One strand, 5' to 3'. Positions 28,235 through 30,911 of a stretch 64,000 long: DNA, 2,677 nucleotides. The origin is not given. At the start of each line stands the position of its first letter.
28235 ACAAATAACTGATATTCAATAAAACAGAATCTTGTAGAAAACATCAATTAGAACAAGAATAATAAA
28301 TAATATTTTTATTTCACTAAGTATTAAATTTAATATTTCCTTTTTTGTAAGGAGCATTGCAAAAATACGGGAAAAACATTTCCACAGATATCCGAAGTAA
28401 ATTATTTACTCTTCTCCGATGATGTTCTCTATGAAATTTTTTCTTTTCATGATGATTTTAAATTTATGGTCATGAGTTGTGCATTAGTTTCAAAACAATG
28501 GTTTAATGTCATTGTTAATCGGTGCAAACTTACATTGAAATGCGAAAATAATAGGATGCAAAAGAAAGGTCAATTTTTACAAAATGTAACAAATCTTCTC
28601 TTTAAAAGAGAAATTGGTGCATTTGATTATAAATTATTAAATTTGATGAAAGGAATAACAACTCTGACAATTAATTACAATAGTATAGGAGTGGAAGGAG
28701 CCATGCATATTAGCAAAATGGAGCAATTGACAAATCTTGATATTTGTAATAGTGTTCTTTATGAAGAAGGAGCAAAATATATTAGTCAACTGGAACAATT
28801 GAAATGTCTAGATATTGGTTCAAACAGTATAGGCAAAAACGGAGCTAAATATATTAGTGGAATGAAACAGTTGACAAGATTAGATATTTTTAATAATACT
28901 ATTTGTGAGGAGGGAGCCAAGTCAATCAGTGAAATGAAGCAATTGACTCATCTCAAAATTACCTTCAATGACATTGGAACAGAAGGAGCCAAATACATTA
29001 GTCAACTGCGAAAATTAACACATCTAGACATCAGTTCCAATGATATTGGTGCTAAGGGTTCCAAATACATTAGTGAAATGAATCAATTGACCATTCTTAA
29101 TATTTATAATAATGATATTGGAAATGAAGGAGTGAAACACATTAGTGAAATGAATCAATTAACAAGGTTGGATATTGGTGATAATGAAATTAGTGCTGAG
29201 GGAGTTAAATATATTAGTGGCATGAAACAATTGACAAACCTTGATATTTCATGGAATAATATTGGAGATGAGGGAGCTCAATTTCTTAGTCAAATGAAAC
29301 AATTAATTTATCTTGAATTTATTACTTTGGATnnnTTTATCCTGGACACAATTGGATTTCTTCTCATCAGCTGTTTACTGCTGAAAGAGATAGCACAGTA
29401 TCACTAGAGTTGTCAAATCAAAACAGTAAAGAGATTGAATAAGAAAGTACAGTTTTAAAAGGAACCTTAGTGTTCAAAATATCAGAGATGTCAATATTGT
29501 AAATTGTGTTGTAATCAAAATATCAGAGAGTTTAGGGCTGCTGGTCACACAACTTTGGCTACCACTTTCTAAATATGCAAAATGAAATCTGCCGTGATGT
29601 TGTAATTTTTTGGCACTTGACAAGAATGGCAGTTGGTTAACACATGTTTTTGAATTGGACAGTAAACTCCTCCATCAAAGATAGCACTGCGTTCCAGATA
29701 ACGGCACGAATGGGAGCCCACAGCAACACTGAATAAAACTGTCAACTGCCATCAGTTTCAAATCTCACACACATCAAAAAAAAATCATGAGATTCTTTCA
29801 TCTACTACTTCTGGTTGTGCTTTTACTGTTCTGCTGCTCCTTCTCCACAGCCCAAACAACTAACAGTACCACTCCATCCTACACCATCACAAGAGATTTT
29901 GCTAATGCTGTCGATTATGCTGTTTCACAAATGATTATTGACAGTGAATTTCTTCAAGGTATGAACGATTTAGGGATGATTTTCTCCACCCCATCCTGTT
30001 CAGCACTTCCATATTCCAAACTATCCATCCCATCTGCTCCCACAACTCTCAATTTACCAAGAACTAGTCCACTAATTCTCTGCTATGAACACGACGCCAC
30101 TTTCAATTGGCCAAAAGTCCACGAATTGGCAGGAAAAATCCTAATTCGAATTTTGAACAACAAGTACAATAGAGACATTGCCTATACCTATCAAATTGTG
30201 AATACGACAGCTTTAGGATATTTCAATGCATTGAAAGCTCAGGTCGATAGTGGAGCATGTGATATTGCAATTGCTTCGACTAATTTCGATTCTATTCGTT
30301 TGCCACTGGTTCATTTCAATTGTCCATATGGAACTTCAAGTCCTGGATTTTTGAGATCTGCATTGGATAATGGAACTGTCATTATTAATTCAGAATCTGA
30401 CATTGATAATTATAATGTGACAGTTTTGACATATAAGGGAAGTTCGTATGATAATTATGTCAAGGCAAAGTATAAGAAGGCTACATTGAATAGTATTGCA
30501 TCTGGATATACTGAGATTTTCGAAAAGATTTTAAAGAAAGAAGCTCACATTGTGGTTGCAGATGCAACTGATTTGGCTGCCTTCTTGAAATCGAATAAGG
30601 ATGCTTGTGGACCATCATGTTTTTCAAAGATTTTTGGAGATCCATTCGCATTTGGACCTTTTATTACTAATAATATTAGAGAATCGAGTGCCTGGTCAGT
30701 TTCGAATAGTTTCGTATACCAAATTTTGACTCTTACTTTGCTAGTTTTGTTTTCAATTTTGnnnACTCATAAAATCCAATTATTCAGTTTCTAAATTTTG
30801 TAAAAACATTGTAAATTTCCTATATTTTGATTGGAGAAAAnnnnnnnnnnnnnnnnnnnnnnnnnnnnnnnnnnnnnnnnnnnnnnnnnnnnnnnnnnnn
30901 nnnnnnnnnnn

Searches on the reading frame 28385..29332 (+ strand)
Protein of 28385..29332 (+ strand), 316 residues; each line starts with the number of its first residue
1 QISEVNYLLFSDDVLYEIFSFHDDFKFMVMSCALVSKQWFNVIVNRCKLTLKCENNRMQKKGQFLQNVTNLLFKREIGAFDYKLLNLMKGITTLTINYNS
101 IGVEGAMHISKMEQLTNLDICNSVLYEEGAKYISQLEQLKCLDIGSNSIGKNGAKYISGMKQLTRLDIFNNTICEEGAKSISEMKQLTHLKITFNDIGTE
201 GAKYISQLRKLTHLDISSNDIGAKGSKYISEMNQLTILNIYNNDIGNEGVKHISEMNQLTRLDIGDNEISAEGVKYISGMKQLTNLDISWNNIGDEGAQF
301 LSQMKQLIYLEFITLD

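Call 54: search_protein_families(library=pfam, proteins=[window:28385-29332:+, P0003], max_evalue=1)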
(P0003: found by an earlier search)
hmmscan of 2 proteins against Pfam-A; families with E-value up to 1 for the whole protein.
window:28385-29332:+ (316 aa): 12 families
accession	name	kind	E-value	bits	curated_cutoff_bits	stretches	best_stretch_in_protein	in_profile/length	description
PF13516.12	LRR_6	-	6.7e-37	123.1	23.4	6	283-301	5-23/24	Leucine Rich repeat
PF13855.12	LRR_8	-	1.8e-19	69.7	27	3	234-293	2-61/61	Leucine rich repeat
PF25013.1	LRR_Zer-1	-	3.3e-16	60.1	27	3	204-302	3-107/137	Zer-1-like, Leucine-rich repeats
PF12799.13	LRR_4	-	3.3e-15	56.2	27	5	138-173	2-36/44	Leucine Rich repeats (2 copies)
PF00560.39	LRR_1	-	9e-15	52.1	20.6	0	282-302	1-21/23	Leucine Rich Repeat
PF23598.1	LRR_14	-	1.9e-14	53.6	40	1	107-312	41-246/353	Leucine-rich repeat region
PF23952.1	LRR_EndoS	-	0.00054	20.6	27.9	0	91-147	61-116/116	Endo-beta-N-acetylglucosaminidase EndoS LRR domain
PF12937.12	F-box-like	-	0.0062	16.7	24.3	1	12-45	6-37/47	F-box-like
PF22565.1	mSLOG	-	0.013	16.1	27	0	105-144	53-92/105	Minimal SLOG domain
PF17999.7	PulA_N1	-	0.061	14.6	27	0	228-287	4-63/85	Pullulanase N1-terminal domain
PF13953.12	PapC_C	-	0.097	12.9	27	0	272-292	32-52/66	PapC C-terminal domain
PF24142.1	Beta-sand_ComC_1st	-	0.32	12.3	27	0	211-248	13-49/79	EGF-like domain-containing protein ComC first beta-sandwich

P0003 (507 aa): 7 families
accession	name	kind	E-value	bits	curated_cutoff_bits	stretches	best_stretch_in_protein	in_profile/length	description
PF12799.13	LRR_4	-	2.6e-06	27.9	27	3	174-205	2-31/44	Leucine Rich repeats (2 copies)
PF23952.1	LRR_EndoS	-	0.0048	17.6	27.9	1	145-205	52-114/116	Endo-beta-N-acetylglucosaminidase EndoS LRR domain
PF25019.1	LRR_R13L1-DRL21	-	0.013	15.9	27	1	275-337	65-122/127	R13L1/DRL21 LRRs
PF24492.1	HEAT_ECM29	-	0.024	15.2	27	1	79-131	37-89/160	Proteasome adapter and scaffold protein ECM29, HEAT-repeat domain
PF21589.2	AP5B1_barrel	-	0.033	14.6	21.9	1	299-349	12-62/71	AP-5 complex subunit beta-1, beta-barrel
PF18046.7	FKBP26_C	-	0.14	12.8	27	0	186-217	3-34/72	FKBP26_C-terminal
PF13516.12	LRR_6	-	0.17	12.4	23.4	0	304-316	3-15/24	Leucine Rich repeat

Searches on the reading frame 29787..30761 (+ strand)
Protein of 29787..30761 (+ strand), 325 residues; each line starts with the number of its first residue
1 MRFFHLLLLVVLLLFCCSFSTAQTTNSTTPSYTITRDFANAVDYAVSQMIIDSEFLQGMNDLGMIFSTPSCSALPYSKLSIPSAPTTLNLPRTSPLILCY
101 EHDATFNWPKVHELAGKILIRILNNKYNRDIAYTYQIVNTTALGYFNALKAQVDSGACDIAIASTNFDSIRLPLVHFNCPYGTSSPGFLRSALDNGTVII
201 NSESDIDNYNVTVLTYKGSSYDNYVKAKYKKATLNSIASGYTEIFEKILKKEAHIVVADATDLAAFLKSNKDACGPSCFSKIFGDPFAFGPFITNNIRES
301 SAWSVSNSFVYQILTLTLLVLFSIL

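Call 54: search_protein_families(library=pfam, proteins=[P0003], max_evalue=1)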
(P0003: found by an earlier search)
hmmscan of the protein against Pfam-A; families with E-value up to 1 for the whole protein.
P0003 (507 aa): 7 families
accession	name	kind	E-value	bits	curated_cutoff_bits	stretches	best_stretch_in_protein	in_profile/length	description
PF12799.13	LRR_4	-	2.6e-06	27.9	27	3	174-205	2-31/44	Leucine Rich repeats (2 copies)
PF23952.1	LRR_EndoS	-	0.0048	17.6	27.9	1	145-205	52-114/116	Endo-beta-N-acetylglucosaminidase EndoS LRR domain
PF25019.1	LRR_R13L1-DRL21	-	0.013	15.9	27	1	275-337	65-122/127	R13L1/DRL21 LRRs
PF24492.1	HEAT_ECM29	-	0.024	15.2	27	1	79-131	37-89/160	Proteasome adapter and scaffold protein ECM29, HEAT-repeat domain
PF21589.2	AP5B1_barrel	-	0.033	14.6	21.9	1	299-349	12-62/71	AP-5 complex subunit beta-1, beta-barrel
PF18046.7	FKBP26_C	-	0.14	12.8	27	0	186-217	3-34/72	FKBP26_C-terminal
PF13516.12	LRR_6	-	0.17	12.4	23.4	0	304-316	3-15/24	Leucine Rich repeat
